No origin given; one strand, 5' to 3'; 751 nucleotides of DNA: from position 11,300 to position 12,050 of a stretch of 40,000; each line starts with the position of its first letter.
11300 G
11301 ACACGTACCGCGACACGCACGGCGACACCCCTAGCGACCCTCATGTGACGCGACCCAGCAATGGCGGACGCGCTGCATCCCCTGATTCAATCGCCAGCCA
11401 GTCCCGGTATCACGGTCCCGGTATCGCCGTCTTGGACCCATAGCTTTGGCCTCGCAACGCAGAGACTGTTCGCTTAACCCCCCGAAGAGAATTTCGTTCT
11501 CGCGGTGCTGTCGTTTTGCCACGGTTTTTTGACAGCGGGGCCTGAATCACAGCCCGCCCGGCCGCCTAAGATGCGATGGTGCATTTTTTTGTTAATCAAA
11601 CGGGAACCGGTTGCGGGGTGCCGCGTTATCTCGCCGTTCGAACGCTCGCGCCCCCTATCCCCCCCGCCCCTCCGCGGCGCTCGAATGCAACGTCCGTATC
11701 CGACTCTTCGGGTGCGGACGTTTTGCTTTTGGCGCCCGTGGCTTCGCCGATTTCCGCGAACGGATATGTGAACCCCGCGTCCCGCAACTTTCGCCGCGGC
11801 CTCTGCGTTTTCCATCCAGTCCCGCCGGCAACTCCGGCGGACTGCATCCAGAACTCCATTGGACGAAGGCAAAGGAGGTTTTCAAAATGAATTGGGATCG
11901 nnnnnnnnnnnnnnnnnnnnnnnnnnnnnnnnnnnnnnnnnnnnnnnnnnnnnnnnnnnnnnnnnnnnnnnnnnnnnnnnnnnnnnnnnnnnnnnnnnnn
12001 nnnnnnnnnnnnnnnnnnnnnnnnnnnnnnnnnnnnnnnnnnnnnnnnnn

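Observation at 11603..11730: EcfG-box-driven, C-rich, terminator-bounded transcript of about 95 nt: candidate general-stress sRNA (GsrN-like)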

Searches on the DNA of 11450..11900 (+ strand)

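Call 4: search_rna_families(source=window, start=11450, end=11900, threshold=evalue, max_evalue=10, show_alignments=4)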
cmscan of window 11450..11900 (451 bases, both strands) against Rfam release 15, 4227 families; matches with E-value up to 10: 1.
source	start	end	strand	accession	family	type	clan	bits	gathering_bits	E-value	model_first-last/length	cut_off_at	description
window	11760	11823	-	RF01630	ceN40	Gene; snRNA; snoRNA; CD-box;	-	11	35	8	1-123/123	no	Nematode snoRNA ceN40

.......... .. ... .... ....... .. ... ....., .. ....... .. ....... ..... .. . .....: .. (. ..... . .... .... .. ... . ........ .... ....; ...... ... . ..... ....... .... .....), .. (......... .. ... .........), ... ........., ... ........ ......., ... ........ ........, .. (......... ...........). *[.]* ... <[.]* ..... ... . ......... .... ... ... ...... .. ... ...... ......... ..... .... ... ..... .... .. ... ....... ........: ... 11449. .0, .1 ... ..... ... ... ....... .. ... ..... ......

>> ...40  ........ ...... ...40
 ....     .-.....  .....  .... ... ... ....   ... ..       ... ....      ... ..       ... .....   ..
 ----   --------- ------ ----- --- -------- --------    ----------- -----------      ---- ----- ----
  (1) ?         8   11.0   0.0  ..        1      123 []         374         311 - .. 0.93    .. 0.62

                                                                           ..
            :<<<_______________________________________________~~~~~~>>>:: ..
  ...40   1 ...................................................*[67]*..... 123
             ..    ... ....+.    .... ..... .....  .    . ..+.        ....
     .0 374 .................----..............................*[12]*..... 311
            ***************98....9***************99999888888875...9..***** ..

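Call 21: build_rna_model(alignment_id=A1, structure=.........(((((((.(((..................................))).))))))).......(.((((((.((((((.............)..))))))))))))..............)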
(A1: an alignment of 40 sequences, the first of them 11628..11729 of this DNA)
Model R1 built from alignment A1 (40 sequences, 129 columns); structure: as given.
model positions 105; base pairs 23; branch points 1; effective number of sequences 2.51; information 0.589 bits per position. Calibrated on 0.2 Mb of random sequence (short: E-values are rough).
structure used (alignment columns):
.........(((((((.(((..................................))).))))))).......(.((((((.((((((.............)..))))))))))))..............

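Call 22: search_with_rna_model(model_id=R1, sources=[window, L001, L002, L003, L004, L005, L006, L007, L008, L009, L010, L011, L012, L013, L014, L015, L016, L017, L018, L019, L020, L021, L022, L023, L024, L025, L026, L027, L028, L029, L030, L031, L032, L033, L034, L035, L036, L037, L038, L039, L040, L041, L042, L043, L044, L045, L046, L047, L048, L049, L050, L051, L052, L053, L054, L055, L056, L057, L058, L059, L060, L061, L062, L063, L064, L065, L066, L067, L068, L069, L070, L071, L072, L073, L074, L075, L076, L077, L078, L079, L080], max_evalue=1, make_alignment=true)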
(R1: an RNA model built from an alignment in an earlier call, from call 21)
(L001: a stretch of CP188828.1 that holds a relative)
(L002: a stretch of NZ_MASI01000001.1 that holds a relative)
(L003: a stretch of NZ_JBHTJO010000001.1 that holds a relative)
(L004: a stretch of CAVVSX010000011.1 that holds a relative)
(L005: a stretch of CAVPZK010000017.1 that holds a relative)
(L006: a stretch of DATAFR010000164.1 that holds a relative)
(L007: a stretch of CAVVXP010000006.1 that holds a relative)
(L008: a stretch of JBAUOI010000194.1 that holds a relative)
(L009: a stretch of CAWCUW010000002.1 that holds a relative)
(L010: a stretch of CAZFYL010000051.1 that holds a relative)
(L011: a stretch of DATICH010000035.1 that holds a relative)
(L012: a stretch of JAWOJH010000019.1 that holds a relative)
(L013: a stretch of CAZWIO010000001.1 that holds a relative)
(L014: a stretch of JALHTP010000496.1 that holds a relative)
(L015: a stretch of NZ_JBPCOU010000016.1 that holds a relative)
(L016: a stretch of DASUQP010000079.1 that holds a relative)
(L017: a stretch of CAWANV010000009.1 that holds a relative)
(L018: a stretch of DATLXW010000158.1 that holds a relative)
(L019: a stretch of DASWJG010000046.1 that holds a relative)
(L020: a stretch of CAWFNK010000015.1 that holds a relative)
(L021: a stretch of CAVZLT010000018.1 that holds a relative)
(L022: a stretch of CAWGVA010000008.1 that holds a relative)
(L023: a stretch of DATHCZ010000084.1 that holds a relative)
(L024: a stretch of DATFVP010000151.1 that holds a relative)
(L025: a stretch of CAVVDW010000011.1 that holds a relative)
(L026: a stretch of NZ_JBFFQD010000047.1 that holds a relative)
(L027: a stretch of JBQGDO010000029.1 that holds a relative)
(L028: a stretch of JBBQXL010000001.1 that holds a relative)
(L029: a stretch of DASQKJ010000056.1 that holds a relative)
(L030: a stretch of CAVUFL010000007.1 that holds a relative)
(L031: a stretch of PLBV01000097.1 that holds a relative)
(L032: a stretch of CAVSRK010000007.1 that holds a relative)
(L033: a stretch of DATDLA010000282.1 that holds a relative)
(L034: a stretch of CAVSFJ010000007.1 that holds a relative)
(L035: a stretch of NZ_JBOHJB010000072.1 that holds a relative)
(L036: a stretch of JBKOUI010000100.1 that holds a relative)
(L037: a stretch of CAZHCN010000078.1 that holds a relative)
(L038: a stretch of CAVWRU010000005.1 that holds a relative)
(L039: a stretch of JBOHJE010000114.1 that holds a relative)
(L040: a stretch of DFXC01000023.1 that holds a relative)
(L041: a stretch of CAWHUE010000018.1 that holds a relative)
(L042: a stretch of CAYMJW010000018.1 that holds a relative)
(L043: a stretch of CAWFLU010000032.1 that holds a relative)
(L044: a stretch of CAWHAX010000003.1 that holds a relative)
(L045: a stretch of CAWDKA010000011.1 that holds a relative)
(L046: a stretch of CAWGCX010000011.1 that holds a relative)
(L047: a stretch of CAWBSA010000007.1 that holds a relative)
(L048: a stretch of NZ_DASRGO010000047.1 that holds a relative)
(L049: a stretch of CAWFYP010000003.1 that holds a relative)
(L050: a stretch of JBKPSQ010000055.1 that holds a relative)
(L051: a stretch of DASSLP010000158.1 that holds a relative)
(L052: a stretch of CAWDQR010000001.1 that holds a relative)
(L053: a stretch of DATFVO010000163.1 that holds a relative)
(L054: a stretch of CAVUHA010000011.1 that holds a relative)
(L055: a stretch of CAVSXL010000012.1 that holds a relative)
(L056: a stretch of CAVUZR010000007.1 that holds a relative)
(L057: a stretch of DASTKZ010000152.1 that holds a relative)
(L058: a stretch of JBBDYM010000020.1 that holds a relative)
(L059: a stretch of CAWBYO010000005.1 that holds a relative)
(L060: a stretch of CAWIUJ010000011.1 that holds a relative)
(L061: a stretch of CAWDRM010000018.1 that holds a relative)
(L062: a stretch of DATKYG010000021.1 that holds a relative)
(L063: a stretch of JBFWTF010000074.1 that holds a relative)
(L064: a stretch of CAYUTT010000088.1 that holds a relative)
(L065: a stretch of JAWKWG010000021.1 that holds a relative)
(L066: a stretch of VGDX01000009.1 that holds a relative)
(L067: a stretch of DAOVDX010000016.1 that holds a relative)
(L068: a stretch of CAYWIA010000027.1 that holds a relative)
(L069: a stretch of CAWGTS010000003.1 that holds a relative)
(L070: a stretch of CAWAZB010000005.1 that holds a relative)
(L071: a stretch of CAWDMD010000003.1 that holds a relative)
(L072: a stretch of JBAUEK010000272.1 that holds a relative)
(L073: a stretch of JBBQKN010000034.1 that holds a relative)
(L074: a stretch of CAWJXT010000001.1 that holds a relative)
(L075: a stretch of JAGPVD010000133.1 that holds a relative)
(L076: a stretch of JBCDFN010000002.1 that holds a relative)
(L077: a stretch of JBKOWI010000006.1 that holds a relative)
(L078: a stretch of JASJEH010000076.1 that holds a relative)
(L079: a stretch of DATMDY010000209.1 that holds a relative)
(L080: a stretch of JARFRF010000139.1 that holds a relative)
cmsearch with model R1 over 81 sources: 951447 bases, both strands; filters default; matches with E-value up to 1: 118.
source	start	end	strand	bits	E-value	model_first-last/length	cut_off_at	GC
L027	7971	8075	-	122.1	2.1e-22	1-105/105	no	0.67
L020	8645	8749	-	120.1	5.5e-22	1-105/105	no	0.64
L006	8476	8580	-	119.1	8.8e-22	1-105/105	no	0.66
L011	6438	6542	-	118.8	1e-21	1-105/105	no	0.67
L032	8559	8662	-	118.2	1.3e-21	1-105/105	no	0.63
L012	8262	8366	-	118.2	1.4e-21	1-105/105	no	0.65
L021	8509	8613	-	117.9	1.5e-21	1-105/105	no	0.65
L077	2343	2449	-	117.9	1.6e-21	1-105/105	no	0.64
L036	8367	8473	-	117.6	1.8e-21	1-105/105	no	0.64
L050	8360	8466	-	117.6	1.8e-21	1-105/105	no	0.64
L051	4398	4504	-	116.9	2.5e-21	1-105/105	no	0.64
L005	8624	8728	-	116.8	2.7e-21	1-105/105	no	0.65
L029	5865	5969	-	115.9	4.1e-21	1-105/105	no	0.67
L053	3243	3349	-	115.7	4.5e-21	1-105/105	no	0.64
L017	8652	8756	-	112.9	1.6e-20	1-105/105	no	0.63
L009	8624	8729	-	112.9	1.7e-20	1-105/105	no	0.62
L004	8627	8732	-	111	4e-20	1-105/105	no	0.64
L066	8291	8396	-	110.3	5.7e-20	1-105/105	no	0.66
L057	7856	7959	-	109.6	7.9e-20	1-105/105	no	0.67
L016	5396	5499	-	108.9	1.1e-19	1-105/105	no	0.68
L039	8361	8467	-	108.9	1.1e-19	1-105/105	no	0.64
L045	7853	7956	-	108.9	1.1e-19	1-105/105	no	0.68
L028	8499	8601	-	106.7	3.1e-19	1-105/105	no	0.62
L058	8153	8257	-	105.9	4.7e-19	1-105/105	no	0.66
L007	8523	8628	-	105.3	6e-19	1-105/105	no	0.62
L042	7834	7937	-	103.1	1.7e-18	1-105/105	no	0.68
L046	8385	8491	-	102.2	2.6e-18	1-105/105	no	0.64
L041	8239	8345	-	99.7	8.5e-18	1-105/105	no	0.63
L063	7644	7747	-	97.1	2.9e-17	1-105/105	no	0.72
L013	8378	8485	-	96.5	3.9e-17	1-105/105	no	0.65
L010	7508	7611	-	92.6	2.4e-16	1-105/105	no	0.71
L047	8648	8756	-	91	5.2e-16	1-105/105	no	0.65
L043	8648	8755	-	90.5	6.7e-16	1-105/105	no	0.6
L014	5170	5272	-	88.2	2e-15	1-105/105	no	0.65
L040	8520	8625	-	81.3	5.2e-14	1-105/105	no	0.66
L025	8430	8538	-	75.2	9.4e-13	1-105/105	no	0.71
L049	8306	8411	-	70.5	8.7e-12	1-105/105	no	0.65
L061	8254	8349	-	69.1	1.6e-11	1-105/105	no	0.71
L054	8095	8193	-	66.9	4.7e-11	1-105/105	no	0.72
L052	8465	8560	-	66.5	5.6e-11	1-105/105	no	0.67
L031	8460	8560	-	64.7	1.4e-10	1-105/105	no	0.68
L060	8267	8363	-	63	3e-10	1-105/105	no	0.73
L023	8541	8640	-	62.8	3.3e-10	1-105/105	no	0.71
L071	8197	8290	-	61.4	6.3e-10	1-105/105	no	0.68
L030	8297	8394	-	61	7.9e-10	1-105/105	no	0.7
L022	8294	8388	-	60.3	1.1e-09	1-105/105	no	0.73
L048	8230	8338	-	59.1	1.9e-09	1-105/105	no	0.65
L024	3562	3657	-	56.5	6.5e-09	1-105/105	no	0.71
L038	8303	8397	-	55.7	9.3e-09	1-105/105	no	0.73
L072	7717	7809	-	54.7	1.6e-08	1-105/105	no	0.7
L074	7939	8041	-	54.2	1.9e-08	1-105/105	no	0.68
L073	8316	8408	-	54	2.1e-08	1-105/105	no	0.7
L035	2688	2782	-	53.7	2.5e-08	1-105/105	no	0.76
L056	8283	8381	-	53.2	3.1e-08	1-105/105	no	0.64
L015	4159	4232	-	48.4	3.1e-07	1-105/105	no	0.64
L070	7984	8071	-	47.6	4.3e-07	1-105/105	no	0.62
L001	7685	7786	-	47.5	4.6e-07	1-105/105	no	0.66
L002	7719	7821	-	45.6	1.2e-06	1-105/105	no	0.65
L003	7642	7743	-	44.4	2e-06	1-105/105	no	0.65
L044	8327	8427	-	38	4.1e-05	1-105/105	no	0.71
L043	8610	8697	+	36.9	7e-05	1-105/105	no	0.62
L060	8212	8313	+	32.7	0.00052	1-105/105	no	0.68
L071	8164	8243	+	31.4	0.00096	1-105/105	no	0.7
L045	7834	7902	+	29.4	0.0025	1-105/105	no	0.68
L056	8267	8329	+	29.1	0.0028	1-105/105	no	0.52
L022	8239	8340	+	28.4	0.004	1-105/105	no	0.68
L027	7957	8020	+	27.6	0.0056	1-105/105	no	0.64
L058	8086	8202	+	27.6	0.0056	1-105/105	no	0.58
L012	8249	8311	+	26.9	0.008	1-105/105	no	0.65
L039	8335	8410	+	26.5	0.0095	1-105/105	no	0.61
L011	6402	6487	+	26.5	0.0095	1-105/105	no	0.66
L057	7834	7905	+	26.3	0.01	1-105/105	no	0.68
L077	2297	2392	+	26.3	0.011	1-105/105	no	0.64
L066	8271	8340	+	25.8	0.013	1-105/105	no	0.59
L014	5128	5218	+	25.8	0.013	1-105/105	no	0.65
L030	8261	8345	+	25.7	0.014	1-105/105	no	0.69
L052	8456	8512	+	25.6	0.015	1-105/105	no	0.61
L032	8526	8608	+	25.5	0.015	1-105/105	no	0.63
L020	8597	8694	+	25.1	0.019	1-105/105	no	0.64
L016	1540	1636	-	24.5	0.025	1-105/105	no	0.64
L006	8425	8525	+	24.3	0.027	1-105/105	no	0.62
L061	8236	8300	+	24.1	0.03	1-105/105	no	0.65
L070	7968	8025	+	23.2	0.046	1-105/105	no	0.59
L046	8364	8434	+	23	0.051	1-105/105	no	0.65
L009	8586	8673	+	22.9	0.053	1-105/105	no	0.67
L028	8464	8548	+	22.5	0.063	1-105/105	no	0.65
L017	8612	8701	+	22.3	0.069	1-105/105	no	0.62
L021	8457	8558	+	22.1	0.076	1-105/105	no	0.65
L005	8606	8673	+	22.1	0.078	1-105/105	no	0.63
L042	5988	6094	+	22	0.082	1-105/105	no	0.68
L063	7120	7222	+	21.9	0.085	1-105/105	no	0.69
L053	3224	3292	+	21.8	0.087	1-105/105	no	0.61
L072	7700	7763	+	21.8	0.088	1-105/105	no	0.7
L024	3545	3608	+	21.3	0.11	1-105/105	no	0.67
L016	5368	5445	+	20.8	0.15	1-105/105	no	0.58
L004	8570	8676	+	20.2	0.19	1-105/105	no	0.64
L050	8319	8409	+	20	0.21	1-105/105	no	0.66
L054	8061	8145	+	20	0.21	1-105/105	no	0.67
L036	8327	8416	+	19.8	0.23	1-105/105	no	0.66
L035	2649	2734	+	19.7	0.24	1-105/105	no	0.77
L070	6782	6863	-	19.6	0.25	1-105/105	no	0.68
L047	8601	8698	+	19.6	0.26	1-105/105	no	0.72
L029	5814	5914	+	19.1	0.31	1-105/105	no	0.68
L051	4383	4447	+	19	0.34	1-105/105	no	0.62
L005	6001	6094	+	18.6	0.41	1-105/105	no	0.64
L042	7813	7883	+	18.4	0.45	1-105/105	no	0.65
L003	7586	7687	+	18.3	0.46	1-105/105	no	0.61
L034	2189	2281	+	18.3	0.47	1-105/105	no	0.68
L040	8506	8571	+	18.2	0.5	1-105/105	no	0.65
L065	895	977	+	17.9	0.56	1-105/105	no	0.63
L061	6630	6676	+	17.7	0.61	11-58/105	no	0.62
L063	7587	7693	+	17.6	0.64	1-105/105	no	0.7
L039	4602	4698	-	17.6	0.66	1-105/105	no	0.65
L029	5183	5279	+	17.6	0.66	1-105/105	no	0.65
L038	8289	8349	+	17.6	0.66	1-105/105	no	0.75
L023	8519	8586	+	17.4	0.72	1-105/105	no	0.69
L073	8255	8362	+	16.9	0.89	1-105/105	no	0.7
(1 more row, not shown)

Alignment A2: 118 matches aligned to the model, 179 columns, each read 5' to 3' on its own strand. Consensus structure (alignment columns), stored with it:
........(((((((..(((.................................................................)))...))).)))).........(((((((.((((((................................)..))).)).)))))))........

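Call 23: search_with_rna_model(model_id=R1, sources=[window, L001, L002, L003, L004, L005, L006, L007, L008, L009, L010, L011, L012, L013, L014, L015, L016, L017, L018, L019, L020, L021, L022, L023, L024, L025, L026, L027, L028, L029, L030, L031, L032, L033, L034, L035, L036, L037, L038, L039, L040, L041, L042, L043, L044, L045, L046, L047, L048, L049, L050, L051, L052, L053, L054, L055, L056, L057, L058, L059, L060, L061, L062, L063, L064, L065, L066, L067, L068, L069, L070, L071, L072, L073, L074, L075, L076, L077, L078, L079, L080], max_evalue=0.00005, make_alignment=true)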
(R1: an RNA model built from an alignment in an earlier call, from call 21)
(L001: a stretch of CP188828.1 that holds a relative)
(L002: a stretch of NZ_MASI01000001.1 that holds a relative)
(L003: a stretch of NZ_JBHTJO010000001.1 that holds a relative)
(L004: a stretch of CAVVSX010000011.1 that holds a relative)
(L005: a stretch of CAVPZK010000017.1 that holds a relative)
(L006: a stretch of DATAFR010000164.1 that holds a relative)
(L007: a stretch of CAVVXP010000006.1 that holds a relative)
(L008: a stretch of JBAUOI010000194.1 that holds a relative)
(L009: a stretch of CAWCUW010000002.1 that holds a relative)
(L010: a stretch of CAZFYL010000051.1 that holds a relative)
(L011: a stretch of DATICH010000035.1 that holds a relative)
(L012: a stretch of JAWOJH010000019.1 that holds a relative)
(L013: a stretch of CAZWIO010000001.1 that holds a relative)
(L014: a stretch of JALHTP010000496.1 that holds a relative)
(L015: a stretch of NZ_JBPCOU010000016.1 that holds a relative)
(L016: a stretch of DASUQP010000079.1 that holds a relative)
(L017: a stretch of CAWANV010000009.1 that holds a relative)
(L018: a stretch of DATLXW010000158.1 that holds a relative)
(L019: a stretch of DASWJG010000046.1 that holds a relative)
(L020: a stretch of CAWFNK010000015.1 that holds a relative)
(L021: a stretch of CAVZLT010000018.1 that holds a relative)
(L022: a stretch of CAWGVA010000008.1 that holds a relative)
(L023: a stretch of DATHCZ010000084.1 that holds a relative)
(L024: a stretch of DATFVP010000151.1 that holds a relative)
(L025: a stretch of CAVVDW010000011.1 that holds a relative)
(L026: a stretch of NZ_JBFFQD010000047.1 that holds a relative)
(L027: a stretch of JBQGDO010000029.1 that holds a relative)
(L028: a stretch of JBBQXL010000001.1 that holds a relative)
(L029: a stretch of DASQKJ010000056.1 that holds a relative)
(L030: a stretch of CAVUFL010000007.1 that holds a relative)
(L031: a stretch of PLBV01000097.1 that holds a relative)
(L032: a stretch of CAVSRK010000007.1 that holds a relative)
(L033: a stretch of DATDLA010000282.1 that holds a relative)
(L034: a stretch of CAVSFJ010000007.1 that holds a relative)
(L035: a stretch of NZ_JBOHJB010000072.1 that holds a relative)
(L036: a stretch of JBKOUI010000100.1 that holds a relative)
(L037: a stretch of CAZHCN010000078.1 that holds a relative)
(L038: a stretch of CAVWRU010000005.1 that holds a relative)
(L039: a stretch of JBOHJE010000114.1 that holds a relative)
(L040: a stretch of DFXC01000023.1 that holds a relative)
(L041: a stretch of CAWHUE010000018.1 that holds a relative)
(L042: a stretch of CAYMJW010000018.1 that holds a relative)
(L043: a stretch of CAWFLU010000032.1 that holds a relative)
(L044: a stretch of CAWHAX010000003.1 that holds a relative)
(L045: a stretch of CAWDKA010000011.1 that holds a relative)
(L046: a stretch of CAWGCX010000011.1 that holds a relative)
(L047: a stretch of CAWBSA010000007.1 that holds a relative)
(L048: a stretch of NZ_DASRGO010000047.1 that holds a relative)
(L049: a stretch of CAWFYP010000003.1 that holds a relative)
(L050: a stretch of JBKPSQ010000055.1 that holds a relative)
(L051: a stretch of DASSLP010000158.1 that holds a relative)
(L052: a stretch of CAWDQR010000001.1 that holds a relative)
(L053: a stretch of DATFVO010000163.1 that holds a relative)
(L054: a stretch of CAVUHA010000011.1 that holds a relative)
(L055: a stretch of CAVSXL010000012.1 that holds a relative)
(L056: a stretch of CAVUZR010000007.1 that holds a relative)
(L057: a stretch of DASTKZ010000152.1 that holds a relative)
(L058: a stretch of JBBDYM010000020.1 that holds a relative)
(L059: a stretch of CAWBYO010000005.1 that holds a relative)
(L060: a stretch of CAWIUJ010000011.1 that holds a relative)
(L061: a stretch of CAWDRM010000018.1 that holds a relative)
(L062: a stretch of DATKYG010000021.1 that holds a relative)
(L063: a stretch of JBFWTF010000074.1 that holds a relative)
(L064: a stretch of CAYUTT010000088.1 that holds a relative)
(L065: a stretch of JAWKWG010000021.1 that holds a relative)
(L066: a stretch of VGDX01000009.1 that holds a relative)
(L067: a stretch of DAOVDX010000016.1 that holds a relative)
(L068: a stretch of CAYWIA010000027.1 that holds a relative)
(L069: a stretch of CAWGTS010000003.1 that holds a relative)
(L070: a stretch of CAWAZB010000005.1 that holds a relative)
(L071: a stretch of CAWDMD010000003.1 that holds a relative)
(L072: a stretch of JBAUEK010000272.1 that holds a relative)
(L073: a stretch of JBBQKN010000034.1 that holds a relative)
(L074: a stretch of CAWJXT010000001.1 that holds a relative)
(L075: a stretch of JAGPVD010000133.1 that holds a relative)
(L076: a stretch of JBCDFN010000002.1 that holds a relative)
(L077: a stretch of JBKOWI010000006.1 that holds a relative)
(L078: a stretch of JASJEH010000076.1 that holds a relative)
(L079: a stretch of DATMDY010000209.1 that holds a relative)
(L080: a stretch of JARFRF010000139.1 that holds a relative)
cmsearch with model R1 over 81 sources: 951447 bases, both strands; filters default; matches with E-value up to 0.00005: 61.
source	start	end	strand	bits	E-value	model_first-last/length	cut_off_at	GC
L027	7971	8075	-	122.1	2.1e-22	1-105/105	no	0.67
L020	8645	8749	-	120.1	5.5e-22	1-105/105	no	0.64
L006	8476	8580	-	119.1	8.8e-22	1-105/105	no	0.66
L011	6438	6542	-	118.8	1e-21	1-105/105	no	0.67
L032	8559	8662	-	118.2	1.3e-21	1-105/105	no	0.63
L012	8262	8366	-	118.2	1.4e-21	1-105/105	no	0.65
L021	8509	8613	-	117.9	1.5e-21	1-105/105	no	0.65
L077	2343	2449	-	117.9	1.6e-21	1-105/105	no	0.64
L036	8367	8473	-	117.6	1.8e-21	1-105/105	no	0.64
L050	8360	8466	-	117.6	1.8e-21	1-105/105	no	0.64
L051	4398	4504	-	116.9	2.5e-21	1-105/105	no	0.64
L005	8624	8728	-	116.8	2.7e-21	1-105/105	no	0.65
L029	5865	5969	-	115.9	4.1e-21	1-105/105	no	0.67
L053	3243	3349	-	115.7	4.5e-21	1-105/105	no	0.64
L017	8652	8756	-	112.9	1.6e-20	1-105/105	no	0.63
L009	8624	8729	-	112.9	1.7e-20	1-105/105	no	0.62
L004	8627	8732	-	111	4e-20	1-105/105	no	0.64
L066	8291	8396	-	110.3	5.7e-20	1-105/105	no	0.66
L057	7856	7959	-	109.6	7.9e-20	1-105/105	no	0.67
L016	5396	5499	-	108.9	1.1e-19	1-105/105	no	0.68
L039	8361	8467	-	108.9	1.1e-19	1-105/105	no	0.64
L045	7853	7956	-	108.9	1.1e-19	1-105/105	no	0.68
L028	8499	8601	-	106.7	3.1e-19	1-105/105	no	0.62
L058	8153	8257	-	105.9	4.7e-19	1-105/105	no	0.66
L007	8523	8628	-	105.3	6e-19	1-105/105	no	0.62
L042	7834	7937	-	103.1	1.7e-18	1-105/105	no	0.68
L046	8385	8491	-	102.2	2.6e-18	1-105/105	no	0.64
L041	8239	8345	-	99.7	8.5e-18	1-105/105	no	0.63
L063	7644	7747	-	97.1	2.9e-17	1-105/105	no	0.72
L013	8378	8485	-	96.5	3.9e-17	1-105/105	no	0.65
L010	7508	7611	-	92.6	2.4e-16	1-105/105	no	0.71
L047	8648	8756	-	91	5.2e-16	1-105/105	no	0.65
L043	8648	8755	-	90.5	6.7e-16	1-105/105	no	0.6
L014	5170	5272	-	88.2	2e-15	1-105/105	no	0.65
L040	8520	8625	-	81.3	5.2e-14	1-105/105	no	0.66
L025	8430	8538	-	75.2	9.4e-13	1-105/105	no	0.71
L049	8306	8411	-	70.5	8.7e-12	1-105/105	no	0.65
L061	8254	8349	-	69.1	1.6e-11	1-105/105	no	0.71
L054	8095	8193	-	66.9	4.7e-11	1-105/105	no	0.72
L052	8465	8560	-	66.5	5.6e-11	1-105/105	no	0.67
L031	8460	8560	-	64.7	1.4e-10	1-105/105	no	0.68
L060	8267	8363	-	63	3e-10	1-105/105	no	0.73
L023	8541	8640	-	62.8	3.3e-10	1-105/105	no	0.71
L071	8197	8290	-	61.4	6.3e-10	1-105/105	no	0.68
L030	8297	8394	-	61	7.9e-10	1-105/105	no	0.7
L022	8294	8388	-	60.3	1.1e-09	1-105/105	no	0.73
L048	8230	8338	-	59.1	1.9e-09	1-105/105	no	0.65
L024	3562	3657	-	56.5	6.5e-09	1-105/105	no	0.71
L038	8303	8397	-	55.7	9.3e-09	1-105/105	no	0.73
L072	7717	7809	-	54.7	1.6e-08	1-105/105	no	0.7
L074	7939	8041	-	54.2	1.9e-08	1-105/105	no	0.68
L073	8316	8408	-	54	2.1e-08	1-105/105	no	0.7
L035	2688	2782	-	53.7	2.5e-08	1-105/105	no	0.76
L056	8283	8381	-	53.2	3.1e-08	1-105/105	no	0.64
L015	4159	4232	-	48.4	3.1e-07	1-105/105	no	0.64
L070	7984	8071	-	47.6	4.3e-07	1-105/105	no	0.62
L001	7685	7786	-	47.5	4.6e-07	1-105/105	no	0.66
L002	7719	7821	-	45.6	1.2e-06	1-105/105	no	0.65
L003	7642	7743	-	44.4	2e-06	1-105/105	no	0.65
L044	8327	8427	-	38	4.1e-05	1-105/105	no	0.71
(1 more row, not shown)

Alignment A3: 61 matches aligned to the model, 129 columns, each read 5' to 3' on its own strand. Consensus structure (alignment columns), stored with it:
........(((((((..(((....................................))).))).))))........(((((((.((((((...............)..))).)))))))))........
